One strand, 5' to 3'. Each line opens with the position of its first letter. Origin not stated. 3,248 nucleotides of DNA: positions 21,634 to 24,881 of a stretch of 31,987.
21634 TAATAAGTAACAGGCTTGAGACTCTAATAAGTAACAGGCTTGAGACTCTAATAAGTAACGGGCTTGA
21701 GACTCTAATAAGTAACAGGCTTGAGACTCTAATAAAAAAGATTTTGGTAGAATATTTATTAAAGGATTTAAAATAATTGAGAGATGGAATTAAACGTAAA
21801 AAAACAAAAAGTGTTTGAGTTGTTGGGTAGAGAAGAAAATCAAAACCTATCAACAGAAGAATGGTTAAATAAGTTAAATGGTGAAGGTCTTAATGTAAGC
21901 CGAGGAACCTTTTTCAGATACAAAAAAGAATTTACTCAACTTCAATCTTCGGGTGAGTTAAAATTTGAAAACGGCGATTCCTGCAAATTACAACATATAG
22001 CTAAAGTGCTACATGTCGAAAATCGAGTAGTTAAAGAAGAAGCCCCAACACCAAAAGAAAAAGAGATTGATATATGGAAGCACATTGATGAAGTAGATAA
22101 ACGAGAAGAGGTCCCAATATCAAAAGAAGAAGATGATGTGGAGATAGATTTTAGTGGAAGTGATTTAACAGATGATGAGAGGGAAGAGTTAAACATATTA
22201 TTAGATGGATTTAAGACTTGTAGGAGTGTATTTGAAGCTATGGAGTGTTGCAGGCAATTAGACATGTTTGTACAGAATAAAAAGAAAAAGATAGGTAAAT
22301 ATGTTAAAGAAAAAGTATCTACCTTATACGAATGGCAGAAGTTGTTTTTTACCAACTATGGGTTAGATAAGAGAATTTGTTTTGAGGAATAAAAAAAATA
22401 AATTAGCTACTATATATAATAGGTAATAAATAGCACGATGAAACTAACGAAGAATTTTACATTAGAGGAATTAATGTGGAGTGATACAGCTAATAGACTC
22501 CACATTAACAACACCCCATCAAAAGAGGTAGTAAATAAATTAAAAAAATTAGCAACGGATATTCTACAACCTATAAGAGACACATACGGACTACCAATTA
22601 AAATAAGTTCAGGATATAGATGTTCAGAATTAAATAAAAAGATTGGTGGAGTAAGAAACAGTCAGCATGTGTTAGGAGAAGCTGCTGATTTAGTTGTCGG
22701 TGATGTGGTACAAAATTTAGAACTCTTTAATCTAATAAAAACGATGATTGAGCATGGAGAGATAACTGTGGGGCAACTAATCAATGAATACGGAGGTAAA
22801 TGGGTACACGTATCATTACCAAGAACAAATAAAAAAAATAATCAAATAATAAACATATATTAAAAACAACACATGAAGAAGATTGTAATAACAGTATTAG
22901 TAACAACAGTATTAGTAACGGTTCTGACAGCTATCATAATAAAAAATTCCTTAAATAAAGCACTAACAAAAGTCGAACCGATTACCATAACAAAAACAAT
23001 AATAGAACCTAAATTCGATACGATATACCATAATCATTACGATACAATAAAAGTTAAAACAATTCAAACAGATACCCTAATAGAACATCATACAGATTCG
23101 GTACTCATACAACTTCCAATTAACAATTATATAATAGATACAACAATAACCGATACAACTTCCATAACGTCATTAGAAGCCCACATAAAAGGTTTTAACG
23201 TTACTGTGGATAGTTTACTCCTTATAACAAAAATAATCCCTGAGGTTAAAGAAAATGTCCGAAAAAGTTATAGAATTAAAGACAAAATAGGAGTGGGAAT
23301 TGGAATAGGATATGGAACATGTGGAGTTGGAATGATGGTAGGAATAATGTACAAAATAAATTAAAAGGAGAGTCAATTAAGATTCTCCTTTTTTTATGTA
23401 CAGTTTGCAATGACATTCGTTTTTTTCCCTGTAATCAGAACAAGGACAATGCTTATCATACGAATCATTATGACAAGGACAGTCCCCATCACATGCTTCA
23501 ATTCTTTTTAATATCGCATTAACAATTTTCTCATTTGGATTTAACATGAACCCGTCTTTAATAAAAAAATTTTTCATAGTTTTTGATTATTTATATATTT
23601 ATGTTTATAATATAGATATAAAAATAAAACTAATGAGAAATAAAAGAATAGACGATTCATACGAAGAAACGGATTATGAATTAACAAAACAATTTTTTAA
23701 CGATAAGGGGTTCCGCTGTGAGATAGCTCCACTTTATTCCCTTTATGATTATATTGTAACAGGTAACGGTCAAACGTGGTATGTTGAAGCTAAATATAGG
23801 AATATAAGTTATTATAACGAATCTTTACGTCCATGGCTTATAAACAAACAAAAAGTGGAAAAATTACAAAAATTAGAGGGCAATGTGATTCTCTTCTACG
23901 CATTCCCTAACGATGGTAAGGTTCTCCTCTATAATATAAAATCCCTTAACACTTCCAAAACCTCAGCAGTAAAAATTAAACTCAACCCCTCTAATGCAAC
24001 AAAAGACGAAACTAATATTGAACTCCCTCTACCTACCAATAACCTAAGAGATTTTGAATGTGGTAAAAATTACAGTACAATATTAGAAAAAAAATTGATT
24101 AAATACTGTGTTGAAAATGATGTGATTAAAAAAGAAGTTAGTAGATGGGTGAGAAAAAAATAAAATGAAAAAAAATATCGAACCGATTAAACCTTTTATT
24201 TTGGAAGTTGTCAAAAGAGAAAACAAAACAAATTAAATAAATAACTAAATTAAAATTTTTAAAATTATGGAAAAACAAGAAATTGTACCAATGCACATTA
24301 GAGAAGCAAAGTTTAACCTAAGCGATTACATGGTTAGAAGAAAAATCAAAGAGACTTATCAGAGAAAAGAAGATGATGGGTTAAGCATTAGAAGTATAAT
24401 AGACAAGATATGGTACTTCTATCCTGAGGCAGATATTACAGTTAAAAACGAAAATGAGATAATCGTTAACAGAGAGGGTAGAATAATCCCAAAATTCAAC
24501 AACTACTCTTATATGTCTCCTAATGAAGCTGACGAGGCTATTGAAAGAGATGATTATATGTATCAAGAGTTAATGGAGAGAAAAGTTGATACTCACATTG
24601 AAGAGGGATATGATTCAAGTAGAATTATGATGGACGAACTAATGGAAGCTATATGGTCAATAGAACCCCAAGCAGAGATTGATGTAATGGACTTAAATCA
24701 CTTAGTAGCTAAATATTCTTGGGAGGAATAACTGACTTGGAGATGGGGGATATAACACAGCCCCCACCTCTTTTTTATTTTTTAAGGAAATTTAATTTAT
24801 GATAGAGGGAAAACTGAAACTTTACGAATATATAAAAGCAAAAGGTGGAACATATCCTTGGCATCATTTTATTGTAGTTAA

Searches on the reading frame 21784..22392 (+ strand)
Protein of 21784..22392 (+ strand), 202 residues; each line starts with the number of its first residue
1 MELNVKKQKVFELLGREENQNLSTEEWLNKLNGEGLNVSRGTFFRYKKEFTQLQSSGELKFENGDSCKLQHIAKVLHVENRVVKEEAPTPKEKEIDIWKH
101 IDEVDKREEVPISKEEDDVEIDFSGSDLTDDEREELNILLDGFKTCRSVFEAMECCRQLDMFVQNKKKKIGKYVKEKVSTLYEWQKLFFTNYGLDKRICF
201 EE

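Call 7: search_protein_families(library=pfam, proteins=[window:21784-22392:+], max_evalue=0.1)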
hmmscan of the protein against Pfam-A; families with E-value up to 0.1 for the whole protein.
window:21784-22392:+ (202 aa): 2 families
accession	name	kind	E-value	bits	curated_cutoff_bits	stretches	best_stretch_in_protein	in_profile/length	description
PF14796.11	AP3B1_C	-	0.052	13.9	27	1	21-72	57-107/148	Clathrin-adaptor complex-3 beta-1 subunit C-terminal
PF01475.25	FUR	-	0.073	13.7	23.1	0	6-65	9-68/121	Ferric uptake regulator family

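Call 8: search_protein_families(library=phrogs, proteins=[window:21784-22392:+], max_evalue=0.1)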
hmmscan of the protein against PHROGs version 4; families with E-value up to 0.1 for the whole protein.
window:21784-22392:+ (202 aa): 1 family
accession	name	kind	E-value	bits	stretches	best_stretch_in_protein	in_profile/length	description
phrog_18995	-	head and packaging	0.089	13.8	0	8-80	6-75/170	terminase small subunit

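Call 11: find_related_loci(query=window:21784-22389:+, collection=viral_contigs, flank=6000)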
Query window:21784-22389:+ (202 aa) in viral_contigs; peptide patterns used: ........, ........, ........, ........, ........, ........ (x = any residue, [..] = any of these).
49 stretches matched a pattern, but none encodes a relative of the query by tblastn (E <= 1e-3).

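Call 13: find_encoding_contigs(protein=window:21784-22389:+, flank=6000, max_places=10)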
Protein window:21784-22389:+ (202 aa): 6 contigs read that carry it; 3 places shown.
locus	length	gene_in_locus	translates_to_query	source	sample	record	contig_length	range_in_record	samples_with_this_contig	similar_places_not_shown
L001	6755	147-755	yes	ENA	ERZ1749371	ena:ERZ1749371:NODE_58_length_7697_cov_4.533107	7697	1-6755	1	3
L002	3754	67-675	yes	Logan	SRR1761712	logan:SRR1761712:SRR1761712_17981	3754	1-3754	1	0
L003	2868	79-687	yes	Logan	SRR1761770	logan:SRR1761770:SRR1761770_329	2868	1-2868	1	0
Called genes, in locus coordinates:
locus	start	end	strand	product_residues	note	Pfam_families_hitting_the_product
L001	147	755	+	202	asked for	-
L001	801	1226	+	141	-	PF08291:Peptidase_M15_3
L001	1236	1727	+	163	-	-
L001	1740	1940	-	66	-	-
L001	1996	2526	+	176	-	-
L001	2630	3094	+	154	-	-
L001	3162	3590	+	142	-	-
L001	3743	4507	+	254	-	PF04383:KilA-N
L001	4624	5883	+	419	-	PF14550:Peptidase_S78_2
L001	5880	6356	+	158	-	-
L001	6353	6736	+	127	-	PF18454:Mtd_N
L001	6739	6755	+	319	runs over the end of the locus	?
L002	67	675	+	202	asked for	-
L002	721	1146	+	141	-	PF08291:Peptidase_M15_3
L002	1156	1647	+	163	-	-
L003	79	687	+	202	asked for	-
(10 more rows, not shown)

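Call 29: find_homologous_proteins(query=window:21784-22389:+, max_evalue=0.001)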
Query window:21784-22389:+ (202 aa): 4 proteins with E <= 0.001 among 106 candidates.
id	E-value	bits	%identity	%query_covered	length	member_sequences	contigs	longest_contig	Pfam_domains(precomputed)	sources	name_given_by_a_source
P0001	1.3e-128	444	100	100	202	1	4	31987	-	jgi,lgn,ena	jgi:hypothetical protein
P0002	8.1e-99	347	74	100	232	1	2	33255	-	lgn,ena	-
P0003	3.7e-95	335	69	100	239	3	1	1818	-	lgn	-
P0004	3.8e-77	276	62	100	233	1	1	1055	-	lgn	-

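Call 30: find_encoding_contigs(protein=P0002, flank=10000, max_places=6)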
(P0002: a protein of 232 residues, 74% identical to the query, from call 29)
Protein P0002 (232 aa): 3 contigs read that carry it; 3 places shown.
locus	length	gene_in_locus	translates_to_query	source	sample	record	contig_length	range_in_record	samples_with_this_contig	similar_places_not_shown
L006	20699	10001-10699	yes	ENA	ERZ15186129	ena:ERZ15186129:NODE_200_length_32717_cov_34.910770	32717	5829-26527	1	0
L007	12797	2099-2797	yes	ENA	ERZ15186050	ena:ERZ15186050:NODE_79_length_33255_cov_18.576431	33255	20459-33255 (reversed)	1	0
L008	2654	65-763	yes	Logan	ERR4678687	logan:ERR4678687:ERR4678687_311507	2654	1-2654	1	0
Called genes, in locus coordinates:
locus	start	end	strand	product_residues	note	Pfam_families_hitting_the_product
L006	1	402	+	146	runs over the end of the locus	-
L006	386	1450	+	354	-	PF04860:Phage_portal (weak)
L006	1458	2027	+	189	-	PF20459:DUF6712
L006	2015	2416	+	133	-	-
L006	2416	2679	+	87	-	-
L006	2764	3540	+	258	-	-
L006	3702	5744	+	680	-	-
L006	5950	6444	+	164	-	-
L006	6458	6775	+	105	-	-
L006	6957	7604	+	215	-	-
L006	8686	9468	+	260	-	PF02498:Bro-N, PF03374:ANT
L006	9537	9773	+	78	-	-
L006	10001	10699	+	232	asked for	-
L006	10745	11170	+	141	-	PF08291:Peptidase_M15_3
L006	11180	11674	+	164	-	PF20647:DUF6808 (weak)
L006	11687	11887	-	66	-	-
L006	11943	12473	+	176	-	-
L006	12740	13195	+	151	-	-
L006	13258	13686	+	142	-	-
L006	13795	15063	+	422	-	-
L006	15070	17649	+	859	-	-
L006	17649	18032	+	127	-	-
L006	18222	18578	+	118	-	-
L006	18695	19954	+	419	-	PF14550:Peptidase_S78_2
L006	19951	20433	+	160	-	-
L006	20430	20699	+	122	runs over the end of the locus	PF18454:Mtd_N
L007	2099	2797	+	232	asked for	-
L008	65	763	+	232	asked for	-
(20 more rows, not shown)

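Call 31: find_encoding_contigs(protein=P0003, flank=6000, max_places=6)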
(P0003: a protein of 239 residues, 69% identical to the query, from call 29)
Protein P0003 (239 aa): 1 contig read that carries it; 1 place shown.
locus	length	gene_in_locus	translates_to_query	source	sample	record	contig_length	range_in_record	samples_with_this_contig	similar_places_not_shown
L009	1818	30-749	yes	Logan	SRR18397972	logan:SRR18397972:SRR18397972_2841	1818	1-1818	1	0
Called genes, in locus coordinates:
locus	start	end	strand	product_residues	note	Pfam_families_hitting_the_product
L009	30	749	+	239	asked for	-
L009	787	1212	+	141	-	PF08291:Peptidase_M15_3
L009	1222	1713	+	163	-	-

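Call 32: find_encoding_contigs(protein=P0004, flank=6000, max_places=6)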
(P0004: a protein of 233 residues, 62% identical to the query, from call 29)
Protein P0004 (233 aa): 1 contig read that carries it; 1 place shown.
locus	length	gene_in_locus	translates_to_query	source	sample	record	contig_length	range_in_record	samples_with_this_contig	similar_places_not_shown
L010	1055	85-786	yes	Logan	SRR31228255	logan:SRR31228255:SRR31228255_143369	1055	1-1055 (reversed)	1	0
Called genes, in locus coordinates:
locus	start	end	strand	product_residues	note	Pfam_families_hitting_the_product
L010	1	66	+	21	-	?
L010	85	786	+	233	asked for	-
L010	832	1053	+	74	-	?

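Call 43: find_homologous_proteins(query=A2, max_evalue=0.01)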
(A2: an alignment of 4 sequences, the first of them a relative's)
Query A2 (4 sequences) (102 aa, profile of the alignment): 1 proteins with E <= 0.01 among 8000 candidates.
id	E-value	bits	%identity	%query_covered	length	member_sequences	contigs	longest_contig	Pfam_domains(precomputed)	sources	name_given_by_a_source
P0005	2.1e-32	129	51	100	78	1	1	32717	-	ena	-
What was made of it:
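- Tried and rejected: A profile of the repeat proteins (A2) against 5.8 billion proteins returned only the 78-aa L006 protein (call 43).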

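Call 48: search_solved_structures(query=A1, max_evalue=1)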
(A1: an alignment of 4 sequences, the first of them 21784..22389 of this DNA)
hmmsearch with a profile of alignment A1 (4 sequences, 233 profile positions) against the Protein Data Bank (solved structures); distinct sequences matched with E-value up to 1: 5.
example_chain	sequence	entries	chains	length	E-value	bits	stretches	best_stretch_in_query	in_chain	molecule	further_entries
5nbc_A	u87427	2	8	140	0.055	16.2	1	9-89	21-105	Ferric uptake regulation protein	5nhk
2w57_A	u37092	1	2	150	0.067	15.9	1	5-67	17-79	FERRIC UPTAKE REGULATION PROTEIN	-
8j6w_A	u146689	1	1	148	0.1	15.3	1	5-67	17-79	Ferric uptake regulation protein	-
2fu4_A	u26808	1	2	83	0.12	15.1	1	5-66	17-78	Ferric uptake regulation protein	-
5kym_A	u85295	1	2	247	0.64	12.7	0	102-139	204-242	1-acyl-sn-glycerol-3-phosphate acyltransferase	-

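Call 55: predict_structure(alignment_id=A1)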
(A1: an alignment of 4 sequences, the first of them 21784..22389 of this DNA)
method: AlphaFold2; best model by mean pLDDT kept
length: 202 residues; sequences in the alignment: 4
mean_pLDDT: 55.1   pTM: 0.32
mean pLDDT of the five models: 55.1, 53.7, 53.6, 52.8, 52.8
residues with pLDDT >= 90: 0; 70-90: 59; 50-70: 63; < 50: 80
segments of 3 or more residues with pLDDT < 50: 1-3, 63-126, 193-202
pLDDT, mean of each block of 10 residues (from residue 1): 61 76 83 81 82 67 42 27 30 34 34 30 48 71 61 66 61 54 56 43 30
secondary structure, 60 per line:
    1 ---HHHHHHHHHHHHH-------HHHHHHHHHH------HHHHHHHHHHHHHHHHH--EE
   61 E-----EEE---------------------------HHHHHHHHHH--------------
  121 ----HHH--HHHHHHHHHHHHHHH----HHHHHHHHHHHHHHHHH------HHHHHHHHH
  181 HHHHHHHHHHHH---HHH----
elements in order: H4-16 H24-33 H40-56 E59-61 E67-69 H97-106 H130-144 H149-165 H172-192

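Call 59: fold_search(model_id=the predicted structure, library=pdb)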
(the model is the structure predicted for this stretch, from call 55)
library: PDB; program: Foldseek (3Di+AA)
matches with E <= 10: 169; with E <= 0.001: 0
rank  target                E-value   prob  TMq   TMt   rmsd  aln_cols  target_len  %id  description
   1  5nbc_C                2.4e-01  0.60  0.18  0.26   8.7        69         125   20  Structure of Prokaryotic Transcription Factors (released 2018-05-16)
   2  2fu4_A                2.7e-01  0.85  0.21  0.44   8.9        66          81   24  Crystal Structure of the DNA binding domain of E.coli FUR (Ferric Uptake Regulator) (released 2006-05-16)
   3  5nbc_A                2.9e-01  0.90  0.22  0.32   8.9        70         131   18  Structure of Prokaryotic Transcription Factors (released 2018-05-16)
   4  5nbc_B                2.9e-01  0.89  0.22  0.32   9.0        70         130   18  Structure of Prokaryotic Transcription Factors (released 2018-05-16)
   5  5nhk_B                3.0e-01  0.87  0.22  0.31   8.9        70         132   18  Structure of Ferric uptake regulator from francisella tularensis with Iron (released 2018-05-16)
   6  5nhk_A                3.2e-01  0.47  0.22  0.32  16.3       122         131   18  Structure of Ferric uptake regulator from francisella tularensis with Iron (released 2018-05-16)
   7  5x11_B                3.2e-01  0.13  0.20  0.22  19.5       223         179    9  Crystal structure of Bacillus subtilis PadR in complex with operator DNA (released 2017-11-22)
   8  5x12                  4.2e-01  0.15  0.20  0.22  22.3       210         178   11  Crystal structure of Bacillus subtilis PadR (released 2017-11-22)
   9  6h1c_A                5.0e-01  0.85  0.22  0.32   8.8        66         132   23  Structure of Ferric uptake regulator from Pseudomonas aeruginosa with manganese. (released 2019-07-31)
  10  5nbc_D                5.0e-01  0.54  0.18  0.27   9.2        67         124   18  Structure of Prokaryotic Transcription Factors (released 2018-05-16)
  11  2w57_A                5.3e-01  0.33  0.21  0.30  18.2       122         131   20  Crystal structure of the Vibrio cholerae ferric uptake regulator (Fur) reveals structural rearrangement of the DNA-bin (released 2009-01-20)
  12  2xig_B                5.3e-01  0.30  0.20  0.27  17.0       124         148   19  The structure of the Helicobacter pylori ferric uptake regulator Fur reveals three functional metal binding sites (released 2011-01-19)
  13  7cbv_A                5.3e-01  0.13  0.20  0.23  18.9       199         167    9  Crystal structure of the transcriptional regulator PadR from Bacillus subtilis (space group H32) (released 2021-04-21)
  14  5y8t_B                5.7e-01  0.12  0.19  0.22  19.6       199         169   10  Crystal structure of Bacillus subtilis PadR in complex with p-coumaric acid (released 2017-11-29)
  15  5x11_H                6.0e-01  0.11  0.19  0.21  23.8       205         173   13  Crystal structure of Bacillus subtilis PadR in complex with operator DNA (released 2017-11-22)
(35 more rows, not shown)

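Call 64: search_protein_representatives(alignment_id=A1)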
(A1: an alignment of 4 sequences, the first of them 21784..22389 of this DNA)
Query: 4 sequences, 233 profile positions. Proteins with E-value up to 0.001 (for the whole library): 5; up to 1e-10: 2; up to 1e-30: 1. The best 5 are listed.
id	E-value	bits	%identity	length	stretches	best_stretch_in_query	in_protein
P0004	3.6e-135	465.2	-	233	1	1-233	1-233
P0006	2.9e-12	63.0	-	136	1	140-231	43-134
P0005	1.4e-10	57.4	-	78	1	1-62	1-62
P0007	7.5e-10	55.1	-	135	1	157-232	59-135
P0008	2.2e-07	47.0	-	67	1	171-232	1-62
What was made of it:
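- Tried and rejected: An exhaustive HMMER search with A1 returned five proteins, none annotated (call 64).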

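Call 66: find_related_loci(query=A1, collection=genome_contigs, flank=6000)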
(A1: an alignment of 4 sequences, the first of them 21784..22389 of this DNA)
Query A1 (202 aa) in genome_contigs; peptide patterns used: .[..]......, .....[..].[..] (x = any residue, [..] = any of these).
145 stretches matched a pattern, but none encodes a relative of the query by tblastn (E <= 1e-3).
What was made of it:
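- Tried and rejected: The GTDB genome scan with A1 gave none, so no host was identified (call 66).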

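Call 67: find_related_loci(query=A1, collection=metagenome_contigs, flank=6000)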
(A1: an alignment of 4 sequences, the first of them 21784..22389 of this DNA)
Query A1 (202 aa) in metagenome_contigs; peptide patterns used: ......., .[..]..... (x = any residue, [..] = any of these).
599 stretches matched a pattern, but none encodes a relative of the query by tblastn (E <= 1e-3).

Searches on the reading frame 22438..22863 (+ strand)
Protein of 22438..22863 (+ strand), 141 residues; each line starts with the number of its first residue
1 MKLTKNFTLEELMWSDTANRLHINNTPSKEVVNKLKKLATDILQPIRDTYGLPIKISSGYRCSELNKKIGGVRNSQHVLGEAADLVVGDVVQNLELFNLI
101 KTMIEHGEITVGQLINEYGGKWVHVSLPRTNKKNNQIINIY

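Call 7: search_protein_families(library=pfam, proteins=[window:22438-22863:+], max_evalue=0.1)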
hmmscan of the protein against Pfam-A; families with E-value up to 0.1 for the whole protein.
window:22438-22863:+ (141 aa): 3 families
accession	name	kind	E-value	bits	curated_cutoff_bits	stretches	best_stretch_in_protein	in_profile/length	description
PF08291.16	Peptidase_M15_3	-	1.8e-20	73.5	23.2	1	6-107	2-95/108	Peptidase M15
PF05951.18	Peptidase_M15_2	-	0.0067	16.6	27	1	34-91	52-116/153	Bacterial protein of unknown function (DUF882)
PF05585.17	DUF1758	-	0.049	13.7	22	1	17-91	32-104/163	Putative peptidase (DUF1758)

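Call 8: search_protein_families(library=phrogs, proteins=[window:22438-22863:+], max_evalue=0.1)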
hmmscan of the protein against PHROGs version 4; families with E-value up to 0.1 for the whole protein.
window:22438-22863:+ (141 aa): 5 families
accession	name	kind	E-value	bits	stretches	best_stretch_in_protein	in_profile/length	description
phrog_894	-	lysis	3.5e-37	129.3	1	1-131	44-165/389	endolysin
phrog_17373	-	other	1.5e-06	29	1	37-87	39-89/224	peptidase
phrog_1768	-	lysis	0.007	15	1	28-125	925-1030/1577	endolysin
phrog_2649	-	lysis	0.022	15.6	0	27-64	9-46/261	endolysin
phrog_28234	-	lysis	0.049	13.7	1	42-79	277-315/372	endolysin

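Call 14: find_encoding_contigs(protein=window:22438-22860:+, flank=6000, max_places=10)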
Protein window:22438-22860:+ (141 aa): 6 contigs read that carry it; 3 places shown.
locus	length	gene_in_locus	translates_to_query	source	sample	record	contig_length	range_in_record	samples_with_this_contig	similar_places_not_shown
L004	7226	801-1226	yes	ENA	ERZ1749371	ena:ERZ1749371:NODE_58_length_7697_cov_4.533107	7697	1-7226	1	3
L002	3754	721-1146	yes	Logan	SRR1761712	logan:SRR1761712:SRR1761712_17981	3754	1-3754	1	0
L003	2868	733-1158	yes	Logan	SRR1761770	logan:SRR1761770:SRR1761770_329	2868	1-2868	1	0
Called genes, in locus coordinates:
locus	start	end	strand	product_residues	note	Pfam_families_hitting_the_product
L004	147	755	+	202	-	-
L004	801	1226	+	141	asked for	PF08291:Peptidase_M15_3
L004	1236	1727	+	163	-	-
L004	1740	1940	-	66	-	-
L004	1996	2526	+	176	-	-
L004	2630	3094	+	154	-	-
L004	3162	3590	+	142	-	-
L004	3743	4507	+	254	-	PF04383:KilA-N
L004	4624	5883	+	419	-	PF14550:Peptidase_S78_2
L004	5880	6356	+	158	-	-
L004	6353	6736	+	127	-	PF18454:Mtd_N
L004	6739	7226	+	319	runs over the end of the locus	?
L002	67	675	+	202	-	-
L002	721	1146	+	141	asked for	PF08291:Peptidase_M15_3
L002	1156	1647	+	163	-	-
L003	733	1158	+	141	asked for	PF08291:Peptidase_M15_3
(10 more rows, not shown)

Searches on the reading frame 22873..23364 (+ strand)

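Call 7: search_protein_families(library=pfam, proteins=[window:22873-23364:+], max_evalue=0.1)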
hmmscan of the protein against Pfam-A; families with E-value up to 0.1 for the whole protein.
window:22873-23364:+ (163 aa): 1 family
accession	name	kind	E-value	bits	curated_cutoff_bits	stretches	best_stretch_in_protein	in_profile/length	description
PF20647.2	DUF6808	-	0.0034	17.8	24.4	1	100-158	18-79/86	Domain of unknown function (DUF6808)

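Call 8: search_protein_families(library=phrogs, proteins=[window:22873-23364:+], max_evalue=0.1)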
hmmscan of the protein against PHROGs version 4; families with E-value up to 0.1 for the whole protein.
window:22873-23364:+ (163 aa): 1 family
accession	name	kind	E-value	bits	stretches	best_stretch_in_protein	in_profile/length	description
phrog_21859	-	unknown function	0.019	16.1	1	99-139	18-57/81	-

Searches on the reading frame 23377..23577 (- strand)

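Call 7: search_protein_families(library=pfam, proteins=[window:23377-23577:-], max_evalue=0.1)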
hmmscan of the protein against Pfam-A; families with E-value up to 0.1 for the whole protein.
window:23377-23577:- (66 aa): 1 family
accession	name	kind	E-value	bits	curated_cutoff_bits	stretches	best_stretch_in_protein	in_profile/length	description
PF02943.20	FeThRed_B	-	0.015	15.8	22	1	32-63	45-88/106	Ferredoxin thioredoxin reductase catalytic beta chain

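Call 8: search_protein_families(library=phrogs, proteins=[window:23377-23577:-], max_evalue=0.1)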
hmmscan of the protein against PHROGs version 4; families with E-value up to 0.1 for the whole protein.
window:23377-23577:- (66 aa): 1 family
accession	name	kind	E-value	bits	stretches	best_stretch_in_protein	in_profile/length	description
phrog_38239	-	unknown function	8.5e-05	23.7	1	15-62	9-60/63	-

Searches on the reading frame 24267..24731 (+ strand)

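Call 7: search_protein_families(library=pfam, proteins=[window:24267-24731:+], max_evalue=0.1)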
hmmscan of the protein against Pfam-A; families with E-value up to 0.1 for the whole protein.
window:24267-24731:+ (154 aa): 1 family
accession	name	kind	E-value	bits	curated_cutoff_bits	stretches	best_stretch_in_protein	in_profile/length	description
PF12164.13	SporV_AA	-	0.097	13.4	25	0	34-69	51-86/90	Stage V sporulation protein AA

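Call 8: search_protein_families(library=phrogs, proteins=[window:24267-24731:+], max_evalue=0.1)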
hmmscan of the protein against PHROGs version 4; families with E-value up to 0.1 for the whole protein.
window:24267-24731:+ (154 aa): 1 family
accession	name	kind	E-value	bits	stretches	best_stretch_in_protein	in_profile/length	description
phrog_8435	-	unknown function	0.071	14.1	1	1-101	4-95/120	-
